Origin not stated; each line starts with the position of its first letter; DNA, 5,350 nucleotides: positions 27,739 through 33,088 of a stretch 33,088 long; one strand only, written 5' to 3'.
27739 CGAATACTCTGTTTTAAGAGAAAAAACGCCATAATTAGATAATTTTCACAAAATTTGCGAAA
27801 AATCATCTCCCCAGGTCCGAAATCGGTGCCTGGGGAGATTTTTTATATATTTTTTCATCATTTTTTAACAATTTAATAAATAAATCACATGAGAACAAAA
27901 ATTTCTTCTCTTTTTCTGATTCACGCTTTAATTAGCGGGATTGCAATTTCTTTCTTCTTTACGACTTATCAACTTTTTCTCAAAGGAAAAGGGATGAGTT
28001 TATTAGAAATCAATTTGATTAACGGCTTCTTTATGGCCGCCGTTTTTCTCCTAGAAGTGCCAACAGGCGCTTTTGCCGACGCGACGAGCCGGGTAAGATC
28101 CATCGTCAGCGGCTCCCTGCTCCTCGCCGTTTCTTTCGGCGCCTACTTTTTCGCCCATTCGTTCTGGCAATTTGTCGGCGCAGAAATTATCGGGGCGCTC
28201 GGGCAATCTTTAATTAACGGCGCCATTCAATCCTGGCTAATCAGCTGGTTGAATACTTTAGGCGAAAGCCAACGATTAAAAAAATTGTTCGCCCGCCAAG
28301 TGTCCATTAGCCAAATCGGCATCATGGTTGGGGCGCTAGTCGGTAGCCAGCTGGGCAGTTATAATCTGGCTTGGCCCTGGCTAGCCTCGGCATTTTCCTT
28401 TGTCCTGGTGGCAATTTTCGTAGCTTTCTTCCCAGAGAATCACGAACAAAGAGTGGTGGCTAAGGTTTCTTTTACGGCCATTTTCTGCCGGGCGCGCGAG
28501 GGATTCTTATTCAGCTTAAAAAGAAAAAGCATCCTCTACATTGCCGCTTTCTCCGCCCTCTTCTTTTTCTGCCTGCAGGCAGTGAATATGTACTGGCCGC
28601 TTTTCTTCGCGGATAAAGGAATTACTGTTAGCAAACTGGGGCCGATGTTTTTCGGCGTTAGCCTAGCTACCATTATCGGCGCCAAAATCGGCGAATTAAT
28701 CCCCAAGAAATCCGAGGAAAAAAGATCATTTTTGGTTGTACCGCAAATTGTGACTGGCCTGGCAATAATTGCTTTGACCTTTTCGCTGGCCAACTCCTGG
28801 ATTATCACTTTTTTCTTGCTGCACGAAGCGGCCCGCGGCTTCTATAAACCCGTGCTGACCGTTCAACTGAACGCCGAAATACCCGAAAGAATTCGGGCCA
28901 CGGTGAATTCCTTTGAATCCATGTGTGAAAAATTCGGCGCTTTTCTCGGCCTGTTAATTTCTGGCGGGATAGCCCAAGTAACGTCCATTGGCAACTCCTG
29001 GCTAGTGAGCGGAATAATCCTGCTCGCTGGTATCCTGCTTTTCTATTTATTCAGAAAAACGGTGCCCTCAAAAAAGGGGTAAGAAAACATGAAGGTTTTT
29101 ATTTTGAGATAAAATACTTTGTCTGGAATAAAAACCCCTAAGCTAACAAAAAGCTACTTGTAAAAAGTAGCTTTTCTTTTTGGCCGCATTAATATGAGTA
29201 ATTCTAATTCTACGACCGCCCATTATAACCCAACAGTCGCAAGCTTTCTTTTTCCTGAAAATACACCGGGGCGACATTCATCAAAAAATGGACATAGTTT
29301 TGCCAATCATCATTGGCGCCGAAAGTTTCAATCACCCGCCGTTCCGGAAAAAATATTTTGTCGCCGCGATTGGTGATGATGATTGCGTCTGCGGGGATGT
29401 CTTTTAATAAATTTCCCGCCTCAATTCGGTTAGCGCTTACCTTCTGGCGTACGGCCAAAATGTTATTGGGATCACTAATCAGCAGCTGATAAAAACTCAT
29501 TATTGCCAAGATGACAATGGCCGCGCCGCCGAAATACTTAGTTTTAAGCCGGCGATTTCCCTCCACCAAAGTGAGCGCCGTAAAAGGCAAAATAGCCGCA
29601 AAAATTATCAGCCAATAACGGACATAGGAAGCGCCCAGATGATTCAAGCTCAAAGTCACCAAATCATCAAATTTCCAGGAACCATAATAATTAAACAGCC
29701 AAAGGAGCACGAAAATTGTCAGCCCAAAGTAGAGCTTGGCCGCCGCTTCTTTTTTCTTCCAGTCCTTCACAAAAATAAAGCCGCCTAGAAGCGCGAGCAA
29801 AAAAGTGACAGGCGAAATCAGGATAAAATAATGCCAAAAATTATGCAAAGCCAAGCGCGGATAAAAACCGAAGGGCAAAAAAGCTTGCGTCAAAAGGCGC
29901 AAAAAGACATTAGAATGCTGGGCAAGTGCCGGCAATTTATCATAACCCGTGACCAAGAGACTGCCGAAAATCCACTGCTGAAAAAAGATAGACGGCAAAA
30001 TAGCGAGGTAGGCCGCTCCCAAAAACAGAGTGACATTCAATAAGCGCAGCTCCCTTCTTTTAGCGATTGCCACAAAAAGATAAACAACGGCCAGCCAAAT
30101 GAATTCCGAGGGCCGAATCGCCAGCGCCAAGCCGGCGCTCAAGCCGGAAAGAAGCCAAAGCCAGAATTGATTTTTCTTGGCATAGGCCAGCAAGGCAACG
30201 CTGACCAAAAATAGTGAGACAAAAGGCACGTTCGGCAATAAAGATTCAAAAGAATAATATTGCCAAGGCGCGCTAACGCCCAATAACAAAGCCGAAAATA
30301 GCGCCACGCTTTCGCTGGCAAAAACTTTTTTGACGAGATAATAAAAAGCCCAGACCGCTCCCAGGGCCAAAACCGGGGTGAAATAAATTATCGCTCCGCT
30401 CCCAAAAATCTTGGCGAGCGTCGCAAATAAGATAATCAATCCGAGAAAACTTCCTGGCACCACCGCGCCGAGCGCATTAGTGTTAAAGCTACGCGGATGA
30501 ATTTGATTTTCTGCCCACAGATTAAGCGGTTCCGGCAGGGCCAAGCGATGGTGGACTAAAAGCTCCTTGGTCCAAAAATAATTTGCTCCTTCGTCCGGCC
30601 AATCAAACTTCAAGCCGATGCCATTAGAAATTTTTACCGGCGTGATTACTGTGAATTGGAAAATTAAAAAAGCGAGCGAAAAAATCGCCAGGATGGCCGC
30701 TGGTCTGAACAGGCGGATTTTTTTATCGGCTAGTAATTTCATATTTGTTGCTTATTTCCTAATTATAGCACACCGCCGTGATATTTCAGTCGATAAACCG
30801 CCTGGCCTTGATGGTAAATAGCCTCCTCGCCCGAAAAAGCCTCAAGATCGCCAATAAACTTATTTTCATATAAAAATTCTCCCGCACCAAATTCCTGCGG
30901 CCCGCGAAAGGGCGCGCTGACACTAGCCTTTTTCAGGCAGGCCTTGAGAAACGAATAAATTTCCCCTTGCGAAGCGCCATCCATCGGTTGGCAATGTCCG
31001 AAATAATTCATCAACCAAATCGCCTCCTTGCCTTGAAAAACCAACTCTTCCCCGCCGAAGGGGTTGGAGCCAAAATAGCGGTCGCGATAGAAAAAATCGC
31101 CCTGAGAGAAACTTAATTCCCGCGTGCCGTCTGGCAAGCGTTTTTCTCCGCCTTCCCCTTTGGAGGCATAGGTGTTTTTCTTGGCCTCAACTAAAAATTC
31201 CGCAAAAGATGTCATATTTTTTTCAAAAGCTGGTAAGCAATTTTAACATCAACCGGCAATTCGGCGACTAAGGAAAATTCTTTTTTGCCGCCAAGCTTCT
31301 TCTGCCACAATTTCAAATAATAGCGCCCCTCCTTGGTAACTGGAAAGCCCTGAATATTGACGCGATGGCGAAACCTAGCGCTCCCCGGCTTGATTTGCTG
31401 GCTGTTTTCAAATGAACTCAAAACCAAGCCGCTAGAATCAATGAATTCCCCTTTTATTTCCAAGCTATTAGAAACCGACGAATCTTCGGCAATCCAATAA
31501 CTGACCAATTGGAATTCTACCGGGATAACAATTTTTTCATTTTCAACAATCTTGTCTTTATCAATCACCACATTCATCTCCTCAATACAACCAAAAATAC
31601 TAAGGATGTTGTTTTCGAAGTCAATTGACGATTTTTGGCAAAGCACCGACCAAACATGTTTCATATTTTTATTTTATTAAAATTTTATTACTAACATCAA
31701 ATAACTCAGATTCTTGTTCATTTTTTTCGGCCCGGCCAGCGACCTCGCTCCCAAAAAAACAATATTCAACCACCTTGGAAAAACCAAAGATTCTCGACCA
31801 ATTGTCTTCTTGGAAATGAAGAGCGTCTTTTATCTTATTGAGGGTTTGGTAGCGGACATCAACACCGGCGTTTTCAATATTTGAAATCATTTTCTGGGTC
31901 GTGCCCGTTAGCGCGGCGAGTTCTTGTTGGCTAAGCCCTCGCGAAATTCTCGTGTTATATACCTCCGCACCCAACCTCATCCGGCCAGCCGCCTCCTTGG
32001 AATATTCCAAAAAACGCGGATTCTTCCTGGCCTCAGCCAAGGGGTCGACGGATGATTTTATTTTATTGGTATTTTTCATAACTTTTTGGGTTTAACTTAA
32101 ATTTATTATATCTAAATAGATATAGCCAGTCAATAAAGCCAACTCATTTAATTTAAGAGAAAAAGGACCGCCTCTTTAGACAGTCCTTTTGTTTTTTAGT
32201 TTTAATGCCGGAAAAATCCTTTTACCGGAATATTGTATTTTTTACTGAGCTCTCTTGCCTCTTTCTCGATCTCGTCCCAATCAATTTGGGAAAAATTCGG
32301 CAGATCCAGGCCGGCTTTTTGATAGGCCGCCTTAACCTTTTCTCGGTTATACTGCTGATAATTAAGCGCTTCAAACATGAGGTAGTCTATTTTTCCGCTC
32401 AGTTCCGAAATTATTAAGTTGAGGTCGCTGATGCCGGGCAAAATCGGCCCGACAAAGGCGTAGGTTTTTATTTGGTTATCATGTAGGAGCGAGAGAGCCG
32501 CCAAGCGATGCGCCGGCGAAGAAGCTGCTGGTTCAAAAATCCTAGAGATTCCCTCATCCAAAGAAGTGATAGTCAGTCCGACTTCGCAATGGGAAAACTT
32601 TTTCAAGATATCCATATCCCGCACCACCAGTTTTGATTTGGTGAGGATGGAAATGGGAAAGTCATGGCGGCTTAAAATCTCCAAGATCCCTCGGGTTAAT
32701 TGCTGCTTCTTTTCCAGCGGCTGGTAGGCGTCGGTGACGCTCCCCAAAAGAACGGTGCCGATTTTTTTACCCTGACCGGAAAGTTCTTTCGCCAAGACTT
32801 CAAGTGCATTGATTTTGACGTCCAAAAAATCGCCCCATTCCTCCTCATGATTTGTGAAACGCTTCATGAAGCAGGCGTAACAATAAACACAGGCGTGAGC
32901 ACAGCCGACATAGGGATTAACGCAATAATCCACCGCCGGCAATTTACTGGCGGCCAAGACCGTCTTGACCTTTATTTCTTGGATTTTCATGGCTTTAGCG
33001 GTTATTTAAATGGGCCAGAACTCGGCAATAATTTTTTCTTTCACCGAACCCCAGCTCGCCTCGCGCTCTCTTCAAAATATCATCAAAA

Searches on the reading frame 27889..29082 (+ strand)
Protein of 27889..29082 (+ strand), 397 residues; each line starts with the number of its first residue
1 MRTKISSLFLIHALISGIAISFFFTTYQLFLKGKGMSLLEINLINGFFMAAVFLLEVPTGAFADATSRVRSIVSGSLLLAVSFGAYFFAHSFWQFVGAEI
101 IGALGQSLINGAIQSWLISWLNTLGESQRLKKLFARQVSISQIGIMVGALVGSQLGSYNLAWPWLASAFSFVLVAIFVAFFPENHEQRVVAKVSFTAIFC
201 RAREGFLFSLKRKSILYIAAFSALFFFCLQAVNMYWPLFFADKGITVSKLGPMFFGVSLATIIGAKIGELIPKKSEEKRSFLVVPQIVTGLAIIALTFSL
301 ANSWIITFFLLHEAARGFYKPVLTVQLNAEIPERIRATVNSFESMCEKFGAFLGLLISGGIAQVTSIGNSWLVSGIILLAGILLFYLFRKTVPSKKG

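Call 88: search_protein_families(library=pfam, proteins=[window:27889-29082:+], max_evalue=0.00001)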
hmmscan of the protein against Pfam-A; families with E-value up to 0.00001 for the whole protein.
window:27889-29082:+ (397 aa): 2 families
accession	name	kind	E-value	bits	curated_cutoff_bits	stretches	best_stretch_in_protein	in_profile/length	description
PF07690.21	MFS_1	-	7.7e-28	97.8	33.4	2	13-265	5-255/347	Major Facilitator Superfamily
PF05977.19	MFS_3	-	4.5e-07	29.1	27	1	50-389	56-394/524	Transmembrane secretion effector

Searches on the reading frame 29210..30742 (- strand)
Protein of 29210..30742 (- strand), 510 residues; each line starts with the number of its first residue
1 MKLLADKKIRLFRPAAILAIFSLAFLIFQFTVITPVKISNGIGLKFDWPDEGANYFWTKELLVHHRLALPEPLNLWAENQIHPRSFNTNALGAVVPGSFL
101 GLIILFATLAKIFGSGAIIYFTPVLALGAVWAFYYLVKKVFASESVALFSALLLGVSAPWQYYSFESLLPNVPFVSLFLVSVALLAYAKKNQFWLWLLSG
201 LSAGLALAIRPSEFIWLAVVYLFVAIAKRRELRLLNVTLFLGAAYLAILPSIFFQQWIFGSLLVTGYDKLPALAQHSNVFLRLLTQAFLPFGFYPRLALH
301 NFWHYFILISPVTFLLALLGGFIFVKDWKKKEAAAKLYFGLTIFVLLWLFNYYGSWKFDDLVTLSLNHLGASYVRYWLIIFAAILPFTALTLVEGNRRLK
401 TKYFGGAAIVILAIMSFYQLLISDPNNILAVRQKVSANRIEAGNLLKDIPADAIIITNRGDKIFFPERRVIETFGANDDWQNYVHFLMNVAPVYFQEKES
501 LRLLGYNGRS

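Call 88: search_protein_families(library=pfam, proteins=[window:29210-30742:-], max_evalue=0.00001)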
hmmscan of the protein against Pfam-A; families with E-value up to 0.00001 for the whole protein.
window:29210-30742:- (510 aa): 1 family
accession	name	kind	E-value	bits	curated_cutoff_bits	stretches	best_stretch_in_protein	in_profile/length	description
PF13231.12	PMT_2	-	2.2e-06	28.4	26.1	1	108-249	12-152/160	Dolichyl-phosphate-mannose-protein mannosyltransferase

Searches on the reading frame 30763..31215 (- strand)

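Call 88: search_protein_families(library=pfam, proteins=[window:30763-31215:-], max_evalue=0.00001)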
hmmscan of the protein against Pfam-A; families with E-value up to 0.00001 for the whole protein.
window:30763-31215:- (150 aa): 1 family
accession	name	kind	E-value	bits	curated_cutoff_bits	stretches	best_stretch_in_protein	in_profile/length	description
PF18931.5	DUF5680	-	1.8e-30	105.9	25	1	45-150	1-104/104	Domain of unknown function (DUF5680)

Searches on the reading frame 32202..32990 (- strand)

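Call 88: search_protein_families(library=pfam, proteins=[window:32202-32990:-], max_evalue=0.00001)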
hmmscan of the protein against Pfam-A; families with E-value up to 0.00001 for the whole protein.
window:32202-32990:- (262 aa): 1 family
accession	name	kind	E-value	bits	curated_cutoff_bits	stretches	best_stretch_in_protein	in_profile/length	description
PF04055.27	Radical_SAM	-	1.4e-12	48.5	29.5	1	24-189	1-156/166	Radical SAM superfamily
